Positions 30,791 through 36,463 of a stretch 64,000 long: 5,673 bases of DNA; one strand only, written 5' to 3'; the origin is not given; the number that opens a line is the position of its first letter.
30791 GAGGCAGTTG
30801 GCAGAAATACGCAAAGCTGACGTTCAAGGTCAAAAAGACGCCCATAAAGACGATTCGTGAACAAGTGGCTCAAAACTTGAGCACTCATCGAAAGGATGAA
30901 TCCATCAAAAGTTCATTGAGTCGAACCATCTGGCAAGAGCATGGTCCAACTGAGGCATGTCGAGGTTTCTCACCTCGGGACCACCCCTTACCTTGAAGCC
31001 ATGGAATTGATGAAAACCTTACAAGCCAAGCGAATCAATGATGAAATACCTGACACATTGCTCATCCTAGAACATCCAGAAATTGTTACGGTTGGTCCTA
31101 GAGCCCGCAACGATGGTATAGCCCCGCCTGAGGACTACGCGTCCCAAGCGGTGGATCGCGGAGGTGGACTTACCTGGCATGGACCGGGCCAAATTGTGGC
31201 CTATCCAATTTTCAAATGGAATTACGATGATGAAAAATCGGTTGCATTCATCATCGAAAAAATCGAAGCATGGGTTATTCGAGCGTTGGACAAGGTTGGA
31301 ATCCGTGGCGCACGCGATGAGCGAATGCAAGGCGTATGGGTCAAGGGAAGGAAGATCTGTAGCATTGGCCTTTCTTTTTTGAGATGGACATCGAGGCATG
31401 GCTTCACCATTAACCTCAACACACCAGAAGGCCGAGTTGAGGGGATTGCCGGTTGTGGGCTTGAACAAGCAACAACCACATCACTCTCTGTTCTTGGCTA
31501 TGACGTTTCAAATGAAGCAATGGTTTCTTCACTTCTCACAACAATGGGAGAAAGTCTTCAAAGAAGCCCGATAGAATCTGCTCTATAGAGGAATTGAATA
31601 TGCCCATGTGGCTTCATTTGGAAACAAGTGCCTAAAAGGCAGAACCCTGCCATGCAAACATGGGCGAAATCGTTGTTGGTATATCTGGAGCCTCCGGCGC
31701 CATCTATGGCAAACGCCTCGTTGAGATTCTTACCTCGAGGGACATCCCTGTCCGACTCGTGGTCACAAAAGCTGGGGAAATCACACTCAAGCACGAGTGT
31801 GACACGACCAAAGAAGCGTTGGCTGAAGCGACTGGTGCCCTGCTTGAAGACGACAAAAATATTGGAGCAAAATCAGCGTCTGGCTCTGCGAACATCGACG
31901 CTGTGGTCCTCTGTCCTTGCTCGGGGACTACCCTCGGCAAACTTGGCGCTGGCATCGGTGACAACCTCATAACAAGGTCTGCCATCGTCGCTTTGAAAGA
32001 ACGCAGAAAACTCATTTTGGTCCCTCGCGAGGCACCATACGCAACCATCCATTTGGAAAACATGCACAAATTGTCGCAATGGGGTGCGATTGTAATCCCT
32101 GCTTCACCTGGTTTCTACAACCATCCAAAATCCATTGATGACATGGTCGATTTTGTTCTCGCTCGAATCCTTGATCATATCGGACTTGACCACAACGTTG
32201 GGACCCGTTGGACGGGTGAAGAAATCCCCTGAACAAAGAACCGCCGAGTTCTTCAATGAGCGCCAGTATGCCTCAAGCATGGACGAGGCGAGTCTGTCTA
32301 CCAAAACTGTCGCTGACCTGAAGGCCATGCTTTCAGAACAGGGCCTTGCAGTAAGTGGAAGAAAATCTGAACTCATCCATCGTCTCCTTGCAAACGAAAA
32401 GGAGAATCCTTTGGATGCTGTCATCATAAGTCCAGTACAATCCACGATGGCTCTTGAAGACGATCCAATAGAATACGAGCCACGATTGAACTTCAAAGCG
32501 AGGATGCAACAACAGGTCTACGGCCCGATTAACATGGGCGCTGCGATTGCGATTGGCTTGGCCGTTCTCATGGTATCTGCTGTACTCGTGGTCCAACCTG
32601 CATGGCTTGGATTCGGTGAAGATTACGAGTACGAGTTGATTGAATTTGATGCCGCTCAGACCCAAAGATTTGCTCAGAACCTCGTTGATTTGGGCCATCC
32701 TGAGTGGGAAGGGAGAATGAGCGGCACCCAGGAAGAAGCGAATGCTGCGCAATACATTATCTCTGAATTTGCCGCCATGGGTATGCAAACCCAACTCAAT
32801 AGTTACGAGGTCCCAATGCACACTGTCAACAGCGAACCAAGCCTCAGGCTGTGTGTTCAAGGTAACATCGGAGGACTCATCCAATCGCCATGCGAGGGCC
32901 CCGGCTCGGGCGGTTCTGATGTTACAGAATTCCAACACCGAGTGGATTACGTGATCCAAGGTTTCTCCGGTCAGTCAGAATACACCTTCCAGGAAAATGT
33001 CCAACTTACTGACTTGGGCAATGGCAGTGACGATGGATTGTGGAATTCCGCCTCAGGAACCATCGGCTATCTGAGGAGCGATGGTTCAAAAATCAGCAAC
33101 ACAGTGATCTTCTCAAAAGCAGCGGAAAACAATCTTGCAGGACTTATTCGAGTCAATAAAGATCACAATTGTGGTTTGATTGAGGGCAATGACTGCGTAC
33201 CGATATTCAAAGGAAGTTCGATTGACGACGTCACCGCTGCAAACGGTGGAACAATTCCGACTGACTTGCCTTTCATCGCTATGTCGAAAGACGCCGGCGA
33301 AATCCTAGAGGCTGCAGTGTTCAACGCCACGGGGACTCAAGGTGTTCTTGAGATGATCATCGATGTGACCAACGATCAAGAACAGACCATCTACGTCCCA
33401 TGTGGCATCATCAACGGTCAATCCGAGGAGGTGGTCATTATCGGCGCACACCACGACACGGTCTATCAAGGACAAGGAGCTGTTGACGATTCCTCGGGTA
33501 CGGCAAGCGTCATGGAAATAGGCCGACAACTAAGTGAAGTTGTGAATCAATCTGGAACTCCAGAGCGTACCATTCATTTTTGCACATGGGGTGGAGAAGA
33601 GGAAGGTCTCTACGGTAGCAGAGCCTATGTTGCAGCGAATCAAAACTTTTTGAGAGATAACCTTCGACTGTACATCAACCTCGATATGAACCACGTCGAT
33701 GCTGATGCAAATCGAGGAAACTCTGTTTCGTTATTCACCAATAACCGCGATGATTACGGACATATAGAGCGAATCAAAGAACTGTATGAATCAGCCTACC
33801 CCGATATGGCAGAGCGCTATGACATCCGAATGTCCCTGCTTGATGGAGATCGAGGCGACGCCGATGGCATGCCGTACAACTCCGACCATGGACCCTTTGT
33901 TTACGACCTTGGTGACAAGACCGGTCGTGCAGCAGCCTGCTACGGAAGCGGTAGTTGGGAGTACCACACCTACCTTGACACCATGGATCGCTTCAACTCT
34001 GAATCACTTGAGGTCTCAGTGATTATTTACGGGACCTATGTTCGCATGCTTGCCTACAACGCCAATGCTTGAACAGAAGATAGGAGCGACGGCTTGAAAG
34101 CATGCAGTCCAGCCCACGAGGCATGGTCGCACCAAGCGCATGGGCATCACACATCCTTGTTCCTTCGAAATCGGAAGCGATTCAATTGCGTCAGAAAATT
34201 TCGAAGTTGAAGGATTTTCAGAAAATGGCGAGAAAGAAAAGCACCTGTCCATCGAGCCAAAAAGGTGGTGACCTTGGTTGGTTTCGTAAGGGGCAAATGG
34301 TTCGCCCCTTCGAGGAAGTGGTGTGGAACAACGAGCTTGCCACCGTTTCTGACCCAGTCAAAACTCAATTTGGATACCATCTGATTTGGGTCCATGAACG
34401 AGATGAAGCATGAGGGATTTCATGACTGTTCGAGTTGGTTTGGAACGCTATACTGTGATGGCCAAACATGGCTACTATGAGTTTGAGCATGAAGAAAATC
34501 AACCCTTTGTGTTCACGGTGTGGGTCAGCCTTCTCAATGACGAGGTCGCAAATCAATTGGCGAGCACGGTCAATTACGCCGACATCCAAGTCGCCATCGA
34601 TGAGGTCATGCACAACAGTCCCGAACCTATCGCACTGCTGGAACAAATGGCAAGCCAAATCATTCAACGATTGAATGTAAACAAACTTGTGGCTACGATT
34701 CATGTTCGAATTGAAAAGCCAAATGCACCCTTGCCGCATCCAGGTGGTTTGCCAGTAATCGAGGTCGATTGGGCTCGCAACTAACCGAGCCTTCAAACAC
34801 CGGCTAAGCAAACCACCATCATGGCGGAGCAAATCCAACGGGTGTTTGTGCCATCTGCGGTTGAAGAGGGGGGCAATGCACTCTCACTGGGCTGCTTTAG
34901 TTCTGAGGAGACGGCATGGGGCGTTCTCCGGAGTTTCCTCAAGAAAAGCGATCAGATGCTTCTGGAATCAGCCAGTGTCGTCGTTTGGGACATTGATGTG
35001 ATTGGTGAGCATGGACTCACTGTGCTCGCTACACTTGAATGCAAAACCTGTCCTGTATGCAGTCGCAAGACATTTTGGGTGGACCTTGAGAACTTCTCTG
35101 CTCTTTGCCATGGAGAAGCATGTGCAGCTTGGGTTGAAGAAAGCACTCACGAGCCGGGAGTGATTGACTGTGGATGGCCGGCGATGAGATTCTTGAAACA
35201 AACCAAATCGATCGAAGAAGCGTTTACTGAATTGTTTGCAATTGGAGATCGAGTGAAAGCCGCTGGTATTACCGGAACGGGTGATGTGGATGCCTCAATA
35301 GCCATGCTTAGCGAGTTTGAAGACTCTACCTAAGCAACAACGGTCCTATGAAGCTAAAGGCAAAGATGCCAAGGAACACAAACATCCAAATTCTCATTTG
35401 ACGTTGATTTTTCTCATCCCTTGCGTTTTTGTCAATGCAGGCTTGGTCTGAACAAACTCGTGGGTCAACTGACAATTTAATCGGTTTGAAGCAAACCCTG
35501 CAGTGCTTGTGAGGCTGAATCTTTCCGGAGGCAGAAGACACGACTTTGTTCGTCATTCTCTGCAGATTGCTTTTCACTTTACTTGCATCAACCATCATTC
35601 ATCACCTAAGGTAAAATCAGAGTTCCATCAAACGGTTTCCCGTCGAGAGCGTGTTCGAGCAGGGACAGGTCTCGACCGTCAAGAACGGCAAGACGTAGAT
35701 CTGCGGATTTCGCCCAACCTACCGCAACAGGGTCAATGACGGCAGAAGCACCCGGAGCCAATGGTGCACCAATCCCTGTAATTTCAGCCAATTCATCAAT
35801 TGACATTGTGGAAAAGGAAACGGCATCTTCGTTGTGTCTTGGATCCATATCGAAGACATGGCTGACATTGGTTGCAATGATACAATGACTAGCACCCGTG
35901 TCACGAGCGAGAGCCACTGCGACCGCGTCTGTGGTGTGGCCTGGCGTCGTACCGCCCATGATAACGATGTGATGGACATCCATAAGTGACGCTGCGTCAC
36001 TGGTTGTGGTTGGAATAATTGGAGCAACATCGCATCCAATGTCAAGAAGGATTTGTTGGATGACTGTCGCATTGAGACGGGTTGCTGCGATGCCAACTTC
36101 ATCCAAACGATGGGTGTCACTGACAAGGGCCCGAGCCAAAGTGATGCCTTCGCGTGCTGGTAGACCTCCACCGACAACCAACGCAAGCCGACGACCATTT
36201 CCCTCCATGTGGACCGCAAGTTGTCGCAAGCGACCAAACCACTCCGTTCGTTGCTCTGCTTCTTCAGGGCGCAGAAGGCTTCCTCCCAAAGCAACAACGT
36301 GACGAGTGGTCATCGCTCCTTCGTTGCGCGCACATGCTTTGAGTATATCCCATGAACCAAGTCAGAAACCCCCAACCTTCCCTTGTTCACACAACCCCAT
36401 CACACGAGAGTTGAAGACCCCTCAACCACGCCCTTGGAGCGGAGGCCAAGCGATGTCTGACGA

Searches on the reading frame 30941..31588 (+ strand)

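Call 53: search_protein_families(library=pfam, proteins=[window:30941-31588:+], max_evalue=0.00001)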
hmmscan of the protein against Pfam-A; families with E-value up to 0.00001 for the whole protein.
window:30941-31588:+ (215 aa): 1 family
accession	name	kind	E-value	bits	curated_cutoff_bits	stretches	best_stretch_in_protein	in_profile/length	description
PF21948.1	LplA-B_cat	-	5e-30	105.4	27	1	16-201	1-198/200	Lipoyl protein ligase A/B catalytic domain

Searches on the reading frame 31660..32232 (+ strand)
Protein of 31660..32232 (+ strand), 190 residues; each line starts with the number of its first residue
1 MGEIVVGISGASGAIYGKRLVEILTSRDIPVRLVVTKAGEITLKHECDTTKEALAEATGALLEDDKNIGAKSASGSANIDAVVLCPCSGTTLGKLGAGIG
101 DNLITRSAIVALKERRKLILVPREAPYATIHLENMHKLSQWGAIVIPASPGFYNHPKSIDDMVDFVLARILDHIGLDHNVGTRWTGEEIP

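Call 53: search_protein_families(library=pfam, proteins=[window:31660-32232:+], max_evalue=0.00001)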
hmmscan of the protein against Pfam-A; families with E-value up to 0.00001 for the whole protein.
window:31660-32232:+ (190 aa): 1 family
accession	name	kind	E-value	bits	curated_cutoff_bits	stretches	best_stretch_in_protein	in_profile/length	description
PF02441.25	Flavoprotein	-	2.5e-41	141.4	22.7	1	3-173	2-161/162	Flavoprotein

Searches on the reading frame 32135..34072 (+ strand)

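Call 53: search_protein_families(library=pfam, proteins=[window:32135-34072:+], max_evalue=0.00001)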
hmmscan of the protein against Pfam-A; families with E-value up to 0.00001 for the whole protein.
window:32135-34072:+ (645 aa): 2 families
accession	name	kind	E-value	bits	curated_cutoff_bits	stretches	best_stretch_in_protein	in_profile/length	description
PF04389.22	Peptidase_M28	-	7.8e-30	104.5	21.3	1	425-626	5-183/193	Peptidase family M28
PF02037.33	SAP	-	1.7e-06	27.9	23.9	1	54-85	2-33/37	SAP domain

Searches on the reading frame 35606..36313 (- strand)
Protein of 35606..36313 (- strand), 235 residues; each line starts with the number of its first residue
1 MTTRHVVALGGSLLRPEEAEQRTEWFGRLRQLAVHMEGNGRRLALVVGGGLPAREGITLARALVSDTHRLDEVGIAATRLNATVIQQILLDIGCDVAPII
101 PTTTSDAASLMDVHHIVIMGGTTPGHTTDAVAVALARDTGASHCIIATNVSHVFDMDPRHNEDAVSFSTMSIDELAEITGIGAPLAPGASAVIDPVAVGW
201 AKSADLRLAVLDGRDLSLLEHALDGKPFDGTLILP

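Call 53: search_protein_families(library=pfam, proteins=[window:35606-36313:-], max_evalue=0.00001)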
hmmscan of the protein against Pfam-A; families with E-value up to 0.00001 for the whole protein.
window:35606-36313:- (235 aa): 1 family
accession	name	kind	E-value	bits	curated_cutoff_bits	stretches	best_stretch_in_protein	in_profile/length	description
PF00696.33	AA_kinase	-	2.1e-26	93.5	24.9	1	5-211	3-233/234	Amino acid kinase family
